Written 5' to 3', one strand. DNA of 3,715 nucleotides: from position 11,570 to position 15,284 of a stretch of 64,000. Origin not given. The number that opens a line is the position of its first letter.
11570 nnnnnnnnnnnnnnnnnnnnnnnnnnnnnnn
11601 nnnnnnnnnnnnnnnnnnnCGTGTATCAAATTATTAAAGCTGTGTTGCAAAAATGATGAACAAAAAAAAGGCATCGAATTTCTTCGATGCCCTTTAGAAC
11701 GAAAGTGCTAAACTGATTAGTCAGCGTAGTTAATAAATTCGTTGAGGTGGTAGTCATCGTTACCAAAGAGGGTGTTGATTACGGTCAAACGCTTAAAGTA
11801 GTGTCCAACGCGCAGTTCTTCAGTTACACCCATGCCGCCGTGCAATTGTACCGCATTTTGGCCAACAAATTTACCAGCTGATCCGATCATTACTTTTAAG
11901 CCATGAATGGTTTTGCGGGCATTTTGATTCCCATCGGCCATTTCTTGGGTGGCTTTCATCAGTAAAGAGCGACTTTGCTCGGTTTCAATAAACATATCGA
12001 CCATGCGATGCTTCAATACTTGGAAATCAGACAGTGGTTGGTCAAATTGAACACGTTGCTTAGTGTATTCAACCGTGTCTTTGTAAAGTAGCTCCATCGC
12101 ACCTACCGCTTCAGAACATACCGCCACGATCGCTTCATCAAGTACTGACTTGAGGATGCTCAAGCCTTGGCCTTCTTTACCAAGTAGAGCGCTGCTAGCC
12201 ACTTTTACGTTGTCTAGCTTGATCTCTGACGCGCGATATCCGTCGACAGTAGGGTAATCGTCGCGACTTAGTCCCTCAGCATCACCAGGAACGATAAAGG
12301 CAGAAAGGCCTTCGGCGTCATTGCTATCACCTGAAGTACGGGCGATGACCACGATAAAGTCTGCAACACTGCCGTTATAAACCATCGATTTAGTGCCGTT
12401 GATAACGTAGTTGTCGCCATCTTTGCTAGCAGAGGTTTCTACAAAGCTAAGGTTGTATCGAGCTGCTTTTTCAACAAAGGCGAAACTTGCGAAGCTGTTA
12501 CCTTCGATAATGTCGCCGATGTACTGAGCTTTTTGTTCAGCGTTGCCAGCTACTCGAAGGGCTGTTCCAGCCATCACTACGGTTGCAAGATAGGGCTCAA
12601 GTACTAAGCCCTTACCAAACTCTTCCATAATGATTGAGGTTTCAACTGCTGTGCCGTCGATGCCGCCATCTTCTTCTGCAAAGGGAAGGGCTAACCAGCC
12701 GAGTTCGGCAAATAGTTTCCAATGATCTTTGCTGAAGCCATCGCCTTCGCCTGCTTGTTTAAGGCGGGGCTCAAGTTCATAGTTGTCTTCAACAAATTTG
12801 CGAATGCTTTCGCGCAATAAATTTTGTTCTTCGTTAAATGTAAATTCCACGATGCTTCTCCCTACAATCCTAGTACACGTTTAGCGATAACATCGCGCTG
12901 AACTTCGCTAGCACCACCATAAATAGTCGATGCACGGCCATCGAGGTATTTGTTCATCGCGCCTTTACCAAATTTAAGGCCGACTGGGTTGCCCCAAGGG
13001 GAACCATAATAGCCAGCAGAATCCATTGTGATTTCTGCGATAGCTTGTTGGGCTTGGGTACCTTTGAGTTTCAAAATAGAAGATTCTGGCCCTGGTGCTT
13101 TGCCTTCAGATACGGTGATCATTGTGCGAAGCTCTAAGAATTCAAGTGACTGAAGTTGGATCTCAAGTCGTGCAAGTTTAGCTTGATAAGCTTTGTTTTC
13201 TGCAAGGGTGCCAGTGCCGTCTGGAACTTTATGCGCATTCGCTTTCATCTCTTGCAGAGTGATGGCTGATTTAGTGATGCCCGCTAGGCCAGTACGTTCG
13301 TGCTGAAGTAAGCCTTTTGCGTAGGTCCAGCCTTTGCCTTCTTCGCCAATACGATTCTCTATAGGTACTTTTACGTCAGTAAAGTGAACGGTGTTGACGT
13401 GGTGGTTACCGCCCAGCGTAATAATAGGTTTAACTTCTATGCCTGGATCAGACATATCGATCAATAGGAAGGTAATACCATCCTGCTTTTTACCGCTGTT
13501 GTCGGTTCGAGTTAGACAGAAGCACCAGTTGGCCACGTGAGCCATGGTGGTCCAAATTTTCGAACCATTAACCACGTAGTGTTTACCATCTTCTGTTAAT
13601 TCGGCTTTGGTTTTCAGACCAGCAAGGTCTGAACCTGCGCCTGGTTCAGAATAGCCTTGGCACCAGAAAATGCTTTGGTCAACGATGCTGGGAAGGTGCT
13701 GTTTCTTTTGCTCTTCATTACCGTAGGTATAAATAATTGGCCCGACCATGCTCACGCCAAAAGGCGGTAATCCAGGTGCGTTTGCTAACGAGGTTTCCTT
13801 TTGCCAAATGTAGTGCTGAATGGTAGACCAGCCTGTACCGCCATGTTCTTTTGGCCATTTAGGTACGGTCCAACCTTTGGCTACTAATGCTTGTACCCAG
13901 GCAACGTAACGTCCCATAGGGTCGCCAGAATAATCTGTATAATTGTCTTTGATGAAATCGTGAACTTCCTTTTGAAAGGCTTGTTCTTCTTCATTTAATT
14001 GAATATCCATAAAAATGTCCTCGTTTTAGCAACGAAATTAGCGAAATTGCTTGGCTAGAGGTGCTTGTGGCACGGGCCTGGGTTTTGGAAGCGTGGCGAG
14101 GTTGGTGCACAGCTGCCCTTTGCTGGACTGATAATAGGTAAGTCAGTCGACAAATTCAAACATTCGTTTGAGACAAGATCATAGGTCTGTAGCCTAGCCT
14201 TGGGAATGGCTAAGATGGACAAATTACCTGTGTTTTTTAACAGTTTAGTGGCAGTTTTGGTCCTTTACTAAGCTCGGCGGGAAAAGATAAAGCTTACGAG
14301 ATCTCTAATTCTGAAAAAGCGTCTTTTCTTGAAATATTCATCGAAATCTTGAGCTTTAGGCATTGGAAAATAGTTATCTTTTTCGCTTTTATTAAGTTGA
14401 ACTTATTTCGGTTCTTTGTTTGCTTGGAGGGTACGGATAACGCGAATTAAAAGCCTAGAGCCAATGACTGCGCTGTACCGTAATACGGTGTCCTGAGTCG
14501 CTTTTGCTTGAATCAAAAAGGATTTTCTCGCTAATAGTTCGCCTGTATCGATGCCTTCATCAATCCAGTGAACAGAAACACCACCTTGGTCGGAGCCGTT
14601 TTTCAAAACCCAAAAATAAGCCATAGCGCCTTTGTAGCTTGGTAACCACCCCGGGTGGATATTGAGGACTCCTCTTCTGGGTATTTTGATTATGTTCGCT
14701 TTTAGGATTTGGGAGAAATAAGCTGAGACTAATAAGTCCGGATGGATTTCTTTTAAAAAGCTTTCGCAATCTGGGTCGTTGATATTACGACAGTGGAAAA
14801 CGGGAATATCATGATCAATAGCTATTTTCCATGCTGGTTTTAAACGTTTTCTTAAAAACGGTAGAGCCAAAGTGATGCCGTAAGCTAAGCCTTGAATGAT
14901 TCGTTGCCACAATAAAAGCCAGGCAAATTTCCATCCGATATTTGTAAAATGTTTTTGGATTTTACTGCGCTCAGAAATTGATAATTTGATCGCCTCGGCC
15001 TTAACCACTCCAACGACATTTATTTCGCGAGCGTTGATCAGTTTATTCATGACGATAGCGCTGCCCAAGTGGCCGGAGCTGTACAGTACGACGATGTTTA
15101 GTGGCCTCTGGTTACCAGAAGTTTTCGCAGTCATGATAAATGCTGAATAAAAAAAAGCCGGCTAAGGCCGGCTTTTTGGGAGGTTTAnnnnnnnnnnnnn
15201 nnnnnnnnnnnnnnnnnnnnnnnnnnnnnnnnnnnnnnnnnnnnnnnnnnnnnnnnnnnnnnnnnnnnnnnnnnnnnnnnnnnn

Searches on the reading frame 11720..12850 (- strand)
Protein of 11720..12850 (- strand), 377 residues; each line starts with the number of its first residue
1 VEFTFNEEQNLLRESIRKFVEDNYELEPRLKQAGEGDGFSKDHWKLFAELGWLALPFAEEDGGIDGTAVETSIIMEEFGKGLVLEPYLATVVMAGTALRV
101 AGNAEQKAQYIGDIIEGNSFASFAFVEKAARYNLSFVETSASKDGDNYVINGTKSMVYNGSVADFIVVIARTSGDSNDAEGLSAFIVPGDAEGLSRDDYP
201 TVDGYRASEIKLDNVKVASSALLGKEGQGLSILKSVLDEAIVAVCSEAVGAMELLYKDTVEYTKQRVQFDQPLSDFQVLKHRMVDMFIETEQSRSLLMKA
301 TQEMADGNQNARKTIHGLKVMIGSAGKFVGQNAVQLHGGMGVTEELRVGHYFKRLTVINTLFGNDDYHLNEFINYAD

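Call 5: search_protein_families(library=ncbifam, proteins=[window:11720-12850:-], max_evalue=0.001)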
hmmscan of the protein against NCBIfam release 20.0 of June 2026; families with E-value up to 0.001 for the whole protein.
window:11720-12850:- (377 aa): 20 families
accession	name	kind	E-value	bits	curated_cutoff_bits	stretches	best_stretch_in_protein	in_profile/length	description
TIGR03203.1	pimD_small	equivalog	1e-117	393.4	652.7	1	3-370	2-370/378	pimeloyl-CoA dehydrogenase small subunit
NF042972.1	AcrlCoAredClosAcrC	equivalog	2e-61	207.8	640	1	1-345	1-345/378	acryloyl-CoA reductase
NF053553.1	prodigi_MBC_PigA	equivalog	4.5e-53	180.7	500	1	1-348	1-351/381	prodigiosin MBC biosynthesis dehydrogenase PigA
NF045652.1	ProlPCPDhRedW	equivalog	7.3e-49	166.5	650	1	8-344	3-342/376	L-prolyl-[peptidyl-carrier protein] dehydrogenase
NF008997.0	PRK12341.1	equivalog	4.5e-45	154.3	537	1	1-357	1-357/382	acyl-CoA dehydrogenase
NF045552.1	GlutCoADH_Des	equivalog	1.6e-42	146.1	470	1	1-354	1-357/387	glutaryl-CoA dehydrogenase Acd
NF043006.1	CyhCrbnylCoADH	equivalog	3.3e-42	144.8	650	1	4-354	3-353/380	cyclohexane-1-carbonyl-CoA dehydrogenase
NF058590.1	AcCoDHFadEBacil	equivalog_domain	2.3e-36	125.5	600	1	5-362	21-395/586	acyl-CoA dehydrogenase FadE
NF050027.1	acylCoADhIpdE2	equivalog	1.8e-35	122.9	450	2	222-370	162-304/311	acyl-CoA dehydrogenase IpdE2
NF002885.1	PRK03354.1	equivalog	2.4e-33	115.7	540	1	1-366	1-363/378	crotonobetainyl-CoA dehydrogenase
NF042439.1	SulpropCoADesulf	equivalog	4e-31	108.1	600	1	42-347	28-341/379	3-sulfinopropanoyl-CoA desulfinase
TIGR03207.1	cyc_hxne_CoA_dh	equivalog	1.4e-30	106.3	575.35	1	6-301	2-298/372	cyclohexanecarboxyl-CoA dehydrogenase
TIGR03204.1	pimC_large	equivalog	2.9e-25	89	623.85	1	4-242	3-245/395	pimeloyl-CoA dehydrogenase large subunit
NF052270.1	Staph_DH_FadE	equivalog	2.1e-24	86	600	1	97-363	116-380/400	acyl-CoA dehydrogenase FadE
NF049984.1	Rv1679_FadE16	equivalog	9.3e-18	64.6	600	1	48-353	34-342/371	Rv1679 family acyl-CoA dehydrogenase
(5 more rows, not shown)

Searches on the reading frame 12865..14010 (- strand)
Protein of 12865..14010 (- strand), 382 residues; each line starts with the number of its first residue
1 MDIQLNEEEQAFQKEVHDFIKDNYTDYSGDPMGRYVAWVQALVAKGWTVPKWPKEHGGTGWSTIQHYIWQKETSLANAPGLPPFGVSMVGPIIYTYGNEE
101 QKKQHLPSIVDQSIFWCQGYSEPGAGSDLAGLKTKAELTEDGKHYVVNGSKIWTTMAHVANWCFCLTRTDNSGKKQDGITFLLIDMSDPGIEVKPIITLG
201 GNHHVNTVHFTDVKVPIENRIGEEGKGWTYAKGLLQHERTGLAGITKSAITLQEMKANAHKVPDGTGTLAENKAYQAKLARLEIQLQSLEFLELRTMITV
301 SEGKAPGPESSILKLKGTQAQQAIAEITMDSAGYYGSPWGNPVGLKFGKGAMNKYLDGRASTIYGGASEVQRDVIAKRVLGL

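Call 5: search_protein_families(library=ncbifam, proteins=[window:12865-14010:-], max_evalue=0.001)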
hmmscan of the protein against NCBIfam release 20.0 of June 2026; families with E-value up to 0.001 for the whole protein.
window:12865-14010:- (382 aa): 18 families
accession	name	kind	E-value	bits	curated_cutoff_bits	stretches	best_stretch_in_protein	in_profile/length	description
TIGR03204.1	pimC_large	equivalog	2.3e-113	379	623.85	1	2-382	1-395/395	pimeloyl-CoA dehydrogenase large subunit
NF042972.1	AcrlCoAredClosAcrC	equivalog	7.9e-35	120.2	640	1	1-380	1-377/378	acryloyl-CoA reductase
NF008997.0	PRK12341.1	equivalog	1.8e-27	96.4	537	1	1-329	1-334/382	acyl-CoA dehydrogenase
NF058590.1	AcCoDHFadEBacil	equivalog_domain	9e-27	93.8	600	1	7-329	23-347/586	acyl-CoA dehydrogenase FadE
NF045552.1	GlutCoADH_Des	equivalog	3.9e-24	85.6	470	1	1-344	1-352/387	glutaryl-CoA dehydrogenase Acd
NF043006.1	CyhCrbnylCoADH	equivalog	7.7e-24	84.4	650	1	91-379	96-375/380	cyclohexane-1-carbonyl-CoA dehydrogenase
NF045652.1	ProlPCPDhRedW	equivalog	7.9e-24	84.2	650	1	89-378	92-372/376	L-prolyl-[peptidyl-carrier protein] dehydrogenase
NF053553.1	prodigi_MBC_PigA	equivalog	4.8e-23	81.9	500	1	93-379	100-379/381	prodigiosin MBC biosynthesis dehydrogenase PigA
NF002885.1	PRK03354.1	equivalog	1.7e-20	73.4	540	1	1-332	1-334/378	crotonobetainyl-CoA dehydrogenase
TIGR03207.1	cyc_hxne_CoA_dh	equivalog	2.3e-19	69.4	575.35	1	39-314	38-315/372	cyclohexanecarboxyl-CoA dehydrogenase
NF042439.1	SulpropCoADesulf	equivalog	2.1e-17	63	600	1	39-381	30-372/379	3-sulfinopropanoyl-CoA desulfinase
NF007000.1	PRK09463.1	subfamily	6e-14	51.3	600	1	51-333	91-394/726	acyl-CoA dehydrogenase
NF052270.1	Staph_DH_FadE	equivalog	5.2e-13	48.5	600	1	93-320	117-342/400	acyl-CoA dehydrogenase FadE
TIGR03203.1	pimD_small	equivalog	2.7e-10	39.9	652.7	1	3-243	2-244/378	pimeloyl-CoA dehydrogenase small subunit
NF009586.0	PRK13026.1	subfamily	1e-09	37.3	608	1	54-330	129-426/777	acyl-CoA dehydrogenase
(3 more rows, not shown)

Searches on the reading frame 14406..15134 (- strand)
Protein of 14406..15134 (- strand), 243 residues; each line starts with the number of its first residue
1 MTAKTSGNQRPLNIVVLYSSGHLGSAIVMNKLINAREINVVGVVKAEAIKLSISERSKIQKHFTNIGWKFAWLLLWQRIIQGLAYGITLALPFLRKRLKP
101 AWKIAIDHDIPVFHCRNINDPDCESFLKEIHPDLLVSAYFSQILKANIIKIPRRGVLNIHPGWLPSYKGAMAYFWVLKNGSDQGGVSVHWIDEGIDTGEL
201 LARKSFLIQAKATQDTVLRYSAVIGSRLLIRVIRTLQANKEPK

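Call 5: search_protein_families(library=ncbifam, proteins=[window:14406-15134:-], max_evalue=0.001)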
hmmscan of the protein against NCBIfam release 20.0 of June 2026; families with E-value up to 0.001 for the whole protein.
window:14406-15134:- (243 aa): 7 families
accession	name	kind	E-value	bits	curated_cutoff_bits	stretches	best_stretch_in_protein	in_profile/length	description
NF005998.1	PRK08125.1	equivalog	7.8e-23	80.7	777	1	103-240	47-184/649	bifunctional UDP-4-amino-4-deoxy-L-arabinose formyltransferase/UDP-glucuronic acid oxidase ArnA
NF005414.0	PRK06988.1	equivalog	2.2e-22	79.4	316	1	103-241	49-187/311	formyltransferase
TIGR00460.1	fmt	equivalog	2.4e-22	79.5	201.5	1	103-239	51-187/315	methionyl-tRNA formyltransferase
TIGR00639.1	PurN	equivalog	3.4e-19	69.1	150.1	1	114-237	62-185/192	phosphoribosylglycinamide formyltransferase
NF004684.0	PRK06027.1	subfamily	2.5e-11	43.8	223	1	120-236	154-270/286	formyltetrahydrofolate deformylase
TIGR00655.1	PurU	equivalog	9.3e-11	41.9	285.95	1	119-235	148-264/280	formyltetrahydrofolate deformylase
NF005755.0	PRK07579.1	equivalog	3.3e-06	27.1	238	1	133-217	67-148/245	dTDP-4-amino-4,6-dideoxyglucose formyltransferase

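Call 35: search_protein_families(library=pfam, proteins=[window:14406-15134:-], max_evalue=0.00001)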
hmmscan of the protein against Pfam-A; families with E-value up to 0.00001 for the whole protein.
window:14406-15134:- (243 aa): 1 family
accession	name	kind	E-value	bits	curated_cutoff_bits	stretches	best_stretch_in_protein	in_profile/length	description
PF00551.24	Formyl_trans_N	-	2.1e-27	96.5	26.1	1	113-233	61-181/181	Formyl transferase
